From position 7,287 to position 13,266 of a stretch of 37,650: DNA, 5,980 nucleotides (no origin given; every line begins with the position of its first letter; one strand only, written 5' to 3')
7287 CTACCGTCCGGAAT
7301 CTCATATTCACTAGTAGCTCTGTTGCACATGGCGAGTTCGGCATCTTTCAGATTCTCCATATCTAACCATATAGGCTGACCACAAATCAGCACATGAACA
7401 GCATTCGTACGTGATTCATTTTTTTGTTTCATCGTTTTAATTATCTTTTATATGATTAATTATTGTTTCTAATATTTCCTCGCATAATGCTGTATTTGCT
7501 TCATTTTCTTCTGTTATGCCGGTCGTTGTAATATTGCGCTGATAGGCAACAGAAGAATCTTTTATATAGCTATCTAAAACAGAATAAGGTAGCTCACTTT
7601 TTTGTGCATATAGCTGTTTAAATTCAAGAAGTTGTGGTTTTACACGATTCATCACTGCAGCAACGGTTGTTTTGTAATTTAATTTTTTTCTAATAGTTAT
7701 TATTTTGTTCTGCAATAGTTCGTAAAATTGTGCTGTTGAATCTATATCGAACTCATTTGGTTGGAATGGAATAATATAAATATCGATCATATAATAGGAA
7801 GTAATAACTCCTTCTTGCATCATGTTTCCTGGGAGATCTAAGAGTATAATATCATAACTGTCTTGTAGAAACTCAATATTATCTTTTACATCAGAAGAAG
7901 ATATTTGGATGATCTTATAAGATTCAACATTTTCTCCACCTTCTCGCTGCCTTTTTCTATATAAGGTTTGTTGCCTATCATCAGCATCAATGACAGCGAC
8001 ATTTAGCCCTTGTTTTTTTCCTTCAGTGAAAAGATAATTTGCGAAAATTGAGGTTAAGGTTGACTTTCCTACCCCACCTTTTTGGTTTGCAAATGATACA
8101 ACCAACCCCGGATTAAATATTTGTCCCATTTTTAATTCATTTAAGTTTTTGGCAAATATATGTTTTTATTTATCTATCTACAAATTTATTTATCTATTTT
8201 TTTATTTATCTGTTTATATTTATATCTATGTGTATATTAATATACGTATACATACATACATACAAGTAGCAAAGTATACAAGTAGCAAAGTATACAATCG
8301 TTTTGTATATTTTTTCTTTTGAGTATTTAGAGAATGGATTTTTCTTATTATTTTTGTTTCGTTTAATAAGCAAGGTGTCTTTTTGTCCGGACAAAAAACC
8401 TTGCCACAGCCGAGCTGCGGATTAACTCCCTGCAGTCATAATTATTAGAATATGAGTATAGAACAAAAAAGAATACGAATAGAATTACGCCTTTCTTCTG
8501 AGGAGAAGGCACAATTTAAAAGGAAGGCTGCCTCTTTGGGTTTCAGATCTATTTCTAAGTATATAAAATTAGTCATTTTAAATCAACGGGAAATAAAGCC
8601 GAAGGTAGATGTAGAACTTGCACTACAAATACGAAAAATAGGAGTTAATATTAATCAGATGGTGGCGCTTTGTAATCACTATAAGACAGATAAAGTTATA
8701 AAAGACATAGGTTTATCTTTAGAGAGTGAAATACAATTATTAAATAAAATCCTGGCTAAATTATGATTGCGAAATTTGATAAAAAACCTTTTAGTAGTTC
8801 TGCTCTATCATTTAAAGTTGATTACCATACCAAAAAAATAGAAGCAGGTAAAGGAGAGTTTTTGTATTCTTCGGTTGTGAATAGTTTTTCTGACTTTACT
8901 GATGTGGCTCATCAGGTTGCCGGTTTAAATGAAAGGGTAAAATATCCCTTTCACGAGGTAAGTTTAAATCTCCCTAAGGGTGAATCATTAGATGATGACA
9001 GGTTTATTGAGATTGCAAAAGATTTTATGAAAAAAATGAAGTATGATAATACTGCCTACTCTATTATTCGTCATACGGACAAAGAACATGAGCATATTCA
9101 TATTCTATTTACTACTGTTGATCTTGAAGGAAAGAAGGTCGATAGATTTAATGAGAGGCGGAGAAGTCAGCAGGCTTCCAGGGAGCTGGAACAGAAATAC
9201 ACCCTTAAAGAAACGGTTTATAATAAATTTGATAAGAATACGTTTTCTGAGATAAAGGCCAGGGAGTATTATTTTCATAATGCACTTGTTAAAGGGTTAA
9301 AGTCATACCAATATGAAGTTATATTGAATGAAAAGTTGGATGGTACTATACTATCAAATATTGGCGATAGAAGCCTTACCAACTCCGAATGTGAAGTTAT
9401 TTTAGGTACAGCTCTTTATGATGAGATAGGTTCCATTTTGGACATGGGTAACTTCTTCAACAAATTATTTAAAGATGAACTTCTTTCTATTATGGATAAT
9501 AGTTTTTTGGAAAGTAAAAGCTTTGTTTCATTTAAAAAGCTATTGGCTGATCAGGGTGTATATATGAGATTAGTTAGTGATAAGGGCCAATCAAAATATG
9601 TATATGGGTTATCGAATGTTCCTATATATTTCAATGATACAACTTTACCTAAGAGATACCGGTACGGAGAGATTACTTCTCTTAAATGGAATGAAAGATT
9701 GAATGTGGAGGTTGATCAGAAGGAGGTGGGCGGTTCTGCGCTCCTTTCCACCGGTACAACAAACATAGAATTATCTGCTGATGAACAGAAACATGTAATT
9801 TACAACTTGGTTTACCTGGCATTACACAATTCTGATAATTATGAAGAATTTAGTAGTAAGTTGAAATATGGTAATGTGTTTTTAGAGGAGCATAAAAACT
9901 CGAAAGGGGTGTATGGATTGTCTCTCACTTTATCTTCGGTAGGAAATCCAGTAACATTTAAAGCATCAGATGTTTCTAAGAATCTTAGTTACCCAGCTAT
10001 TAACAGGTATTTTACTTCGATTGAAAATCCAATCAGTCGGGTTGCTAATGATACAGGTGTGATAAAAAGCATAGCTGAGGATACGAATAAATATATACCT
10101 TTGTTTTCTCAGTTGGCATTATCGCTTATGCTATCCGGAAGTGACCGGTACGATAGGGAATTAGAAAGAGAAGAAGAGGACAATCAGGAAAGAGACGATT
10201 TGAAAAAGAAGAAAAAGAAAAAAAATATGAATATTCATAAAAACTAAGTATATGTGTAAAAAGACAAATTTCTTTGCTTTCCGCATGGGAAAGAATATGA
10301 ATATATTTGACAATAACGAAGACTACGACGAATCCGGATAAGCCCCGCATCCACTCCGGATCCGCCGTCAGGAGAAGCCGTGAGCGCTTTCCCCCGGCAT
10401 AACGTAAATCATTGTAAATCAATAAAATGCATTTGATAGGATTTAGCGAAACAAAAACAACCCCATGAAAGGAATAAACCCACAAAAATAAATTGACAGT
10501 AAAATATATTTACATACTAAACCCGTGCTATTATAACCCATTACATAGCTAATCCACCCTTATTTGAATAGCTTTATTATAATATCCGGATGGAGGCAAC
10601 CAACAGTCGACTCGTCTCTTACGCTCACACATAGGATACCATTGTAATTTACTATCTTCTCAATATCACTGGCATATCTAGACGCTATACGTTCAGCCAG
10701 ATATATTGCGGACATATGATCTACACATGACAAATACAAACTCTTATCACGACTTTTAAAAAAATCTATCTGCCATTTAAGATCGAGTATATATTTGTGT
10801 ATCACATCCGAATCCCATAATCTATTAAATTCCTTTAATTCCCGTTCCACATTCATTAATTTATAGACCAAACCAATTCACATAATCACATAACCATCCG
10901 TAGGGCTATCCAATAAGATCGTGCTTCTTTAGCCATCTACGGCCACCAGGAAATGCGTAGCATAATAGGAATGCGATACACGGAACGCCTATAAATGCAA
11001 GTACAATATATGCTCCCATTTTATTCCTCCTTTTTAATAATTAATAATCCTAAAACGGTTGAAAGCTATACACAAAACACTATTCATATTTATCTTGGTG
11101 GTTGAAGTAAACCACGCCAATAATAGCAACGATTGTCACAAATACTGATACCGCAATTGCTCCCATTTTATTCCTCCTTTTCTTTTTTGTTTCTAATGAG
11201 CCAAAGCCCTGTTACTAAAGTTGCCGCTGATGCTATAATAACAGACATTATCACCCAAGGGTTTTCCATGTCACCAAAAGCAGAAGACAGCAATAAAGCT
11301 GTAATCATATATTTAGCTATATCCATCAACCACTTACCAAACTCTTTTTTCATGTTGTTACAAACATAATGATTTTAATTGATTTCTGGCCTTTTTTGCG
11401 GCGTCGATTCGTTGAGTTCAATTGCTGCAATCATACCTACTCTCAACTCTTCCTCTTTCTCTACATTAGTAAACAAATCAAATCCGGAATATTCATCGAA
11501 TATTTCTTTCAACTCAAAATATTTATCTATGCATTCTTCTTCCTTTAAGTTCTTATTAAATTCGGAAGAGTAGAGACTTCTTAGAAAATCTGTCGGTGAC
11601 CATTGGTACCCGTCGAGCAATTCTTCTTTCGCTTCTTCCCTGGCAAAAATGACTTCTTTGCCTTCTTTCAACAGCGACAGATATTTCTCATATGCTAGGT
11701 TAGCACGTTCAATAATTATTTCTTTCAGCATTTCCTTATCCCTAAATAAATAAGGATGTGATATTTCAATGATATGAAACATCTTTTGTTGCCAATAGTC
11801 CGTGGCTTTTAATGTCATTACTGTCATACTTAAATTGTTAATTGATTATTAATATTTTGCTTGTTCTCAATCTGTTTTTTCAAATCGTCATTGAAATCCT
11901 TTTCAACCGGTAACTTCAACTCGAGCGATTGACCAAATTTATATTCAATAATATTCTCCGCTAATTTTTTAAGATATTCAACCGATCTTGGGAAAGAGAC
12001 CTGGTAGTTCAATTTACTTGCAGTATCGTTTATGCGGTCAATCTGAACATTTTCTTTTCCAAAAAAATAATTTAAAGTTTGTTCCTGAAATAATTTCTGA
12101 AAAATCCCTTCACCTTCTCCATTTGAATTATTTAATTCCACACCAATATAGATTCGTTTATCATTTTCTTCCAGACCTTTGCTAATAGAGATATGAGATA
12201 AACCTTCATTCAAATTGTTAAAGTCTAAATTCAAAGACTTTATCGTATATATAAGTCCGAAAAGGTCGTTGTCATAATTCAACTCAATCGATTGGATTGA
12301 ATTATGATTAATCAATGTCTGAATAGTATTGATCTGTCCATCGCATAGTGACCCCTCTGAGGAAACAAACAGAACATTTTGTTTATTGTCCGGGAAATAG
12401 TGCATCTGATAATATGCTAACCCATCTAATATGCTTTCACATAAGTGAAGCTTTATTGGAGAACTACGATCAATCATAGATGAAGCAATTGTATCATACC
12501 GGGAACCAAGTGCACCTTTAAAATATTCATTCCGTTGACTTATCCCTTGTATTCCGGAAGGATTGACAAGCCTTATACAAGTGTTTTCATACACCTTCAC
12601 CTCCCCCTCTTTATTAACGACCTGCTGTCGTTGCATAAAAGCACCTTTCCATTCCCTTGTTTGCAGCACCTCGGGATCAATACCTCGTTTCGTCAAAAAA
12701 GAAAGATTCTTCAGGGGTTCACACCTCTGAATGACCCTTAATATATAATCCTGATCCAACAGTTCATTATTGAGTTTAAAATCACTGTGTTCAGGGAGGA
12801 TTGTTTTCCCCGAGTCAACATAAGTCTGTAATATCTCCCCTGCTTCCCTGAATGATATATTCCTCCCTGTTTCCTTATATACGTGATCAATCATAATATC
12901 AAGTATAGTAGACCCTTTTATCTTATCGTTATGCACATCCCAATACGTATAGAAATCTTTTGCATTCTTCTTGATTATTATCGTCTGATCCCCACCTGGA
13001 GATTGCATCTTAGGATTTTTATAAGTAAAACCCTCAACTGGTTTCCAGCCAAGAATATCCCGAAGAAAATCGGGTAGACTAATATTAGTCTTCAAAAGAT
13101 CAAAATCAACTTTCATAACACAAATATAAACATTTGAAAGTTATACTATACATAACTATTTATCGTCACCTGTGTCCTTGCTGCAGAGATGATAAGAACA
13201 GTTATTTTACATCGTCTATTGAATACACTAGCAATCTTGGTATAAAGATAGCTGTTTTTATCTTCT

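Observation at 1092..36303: A plasmid-wide ~24-nt motif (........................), at least 15 copies, always co-directional with the next gene and filling stop-to-start gaps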

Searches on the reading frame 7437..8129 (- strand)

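Call 37: search_protein_families(library=pfam, max_evalue=0.01, proteins=[window:7437-8129:-])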
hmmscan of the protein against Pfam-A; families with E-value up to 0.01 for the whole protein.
window:7437-8129:- (230 aa): 6 families
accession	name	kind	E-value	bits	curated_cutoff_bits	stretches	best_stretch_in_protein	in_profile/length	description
PF13614.12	AAA_31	-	1e-10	42.3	27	2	10-54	3-43/177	AAA domain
PF09140.17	MipZ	-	2.4e-09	37.3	20.7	1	10-132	2-139/262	ATPase MipZ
PF01656.29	CbiA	-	3.5e-09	37.1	25.4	1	12-191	2-111/125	CobQ/CobB/MinD/ParA nucleotide binding domain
PF10609.15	ParA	-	7.3e-05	22.7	27.1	1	13-50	8-41/246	NUBPL iron-transfer P-loop NTPase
PF07015.17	VirC1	-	0.0016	18.2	24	1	11-170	4-157/231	VirC1 protein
PF16575.11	CLP1_P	-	0.0036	17.6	26.6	1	19-55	4-36/188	mRNA cleavage and polyadenylation factor CLP1 P-loop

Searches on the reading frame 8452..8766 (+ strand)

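Call 37: search_protein_families(library=pfam, max_evalue=0.01, proteins=[window:8452-8766:+])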
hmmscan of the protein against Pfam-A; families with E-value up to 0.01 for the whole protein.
window:8452-8766:+ (104 aa): 4 families
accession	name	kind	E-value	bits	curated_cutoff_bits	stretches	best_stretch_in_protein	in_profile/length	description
PF21983.2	NikA-like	-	4.4e-11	43.2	27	1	5-73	2-71/72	Mobilization protein NikA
PF05713.17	MobC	-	1e-07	32.7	23.2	1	59-103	3-44/45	Bacterial mobilisation protein (MobC)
PF19514.5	MobC_2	-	5.5e-07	29.8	27.5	1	4-97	18-121/140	MobC-like protein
PF01402.27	RHH_1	-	0.0044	17.4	20.5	1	9-45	1-36/39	Ribbon-helix-helix protein, copG family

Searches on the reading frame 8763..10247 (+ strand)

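Call 37: search_protein_families(library=pfam, max_evalue=0.01, proteins=[window:8763-10247:+])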
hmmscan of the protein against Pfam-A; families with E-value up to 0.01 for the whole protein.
window:8763-10247:+ (494 aa): 2 families
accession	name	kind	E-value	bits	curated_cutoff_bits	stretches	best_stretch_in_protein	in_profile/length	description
PF03432.20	Relaxase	-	5.5e-28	98.3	24.6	1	23-148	3-132/132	MobA/VirD2-like, nuclease domain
PF16443.10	DUF5040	-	0.0062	16.6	25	0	312-371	25-86/227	Domain of unknown function (DUF5040)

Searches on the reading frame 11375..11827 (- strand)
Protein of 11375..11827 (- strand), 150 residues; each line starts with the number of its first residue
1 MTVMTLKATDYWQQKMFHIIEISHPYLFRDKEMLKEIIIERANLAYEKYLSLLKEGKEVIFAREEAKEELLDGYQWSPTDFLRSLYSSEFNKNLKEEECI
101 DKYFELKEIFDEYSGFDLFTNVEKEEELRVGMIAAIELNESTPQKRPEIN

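Call 36: search_protein_families(library=pfam, max_evalue=0.01, proteins=[window:11375-11827:-])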
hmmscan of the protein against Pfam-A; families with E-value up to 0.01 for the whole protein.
window:11375-11827:- (150 aa): 1 family
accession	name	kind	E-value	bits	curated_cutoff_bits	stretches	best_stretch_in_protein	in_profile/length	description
PF08989.15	DUF1896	-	2.4e-12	47.6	25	1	9-138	6-135/142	Domain of unknown function (DUF1896)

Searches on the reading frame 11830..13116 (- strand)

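Call 36: search_protein_families(library=pfam, max_evalue=0.01, proteins=[window:11830-13116:-])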
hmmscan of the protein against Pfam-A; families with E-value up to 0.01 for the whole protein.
window:11830-13116:- (428 aa): 1 family
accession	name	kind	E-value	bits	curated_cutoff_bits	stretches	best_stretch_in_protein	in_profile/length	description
PF13155.12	Toprim_2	-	0.0017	19.1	22.1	0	225-295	2-63/88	Toprim-like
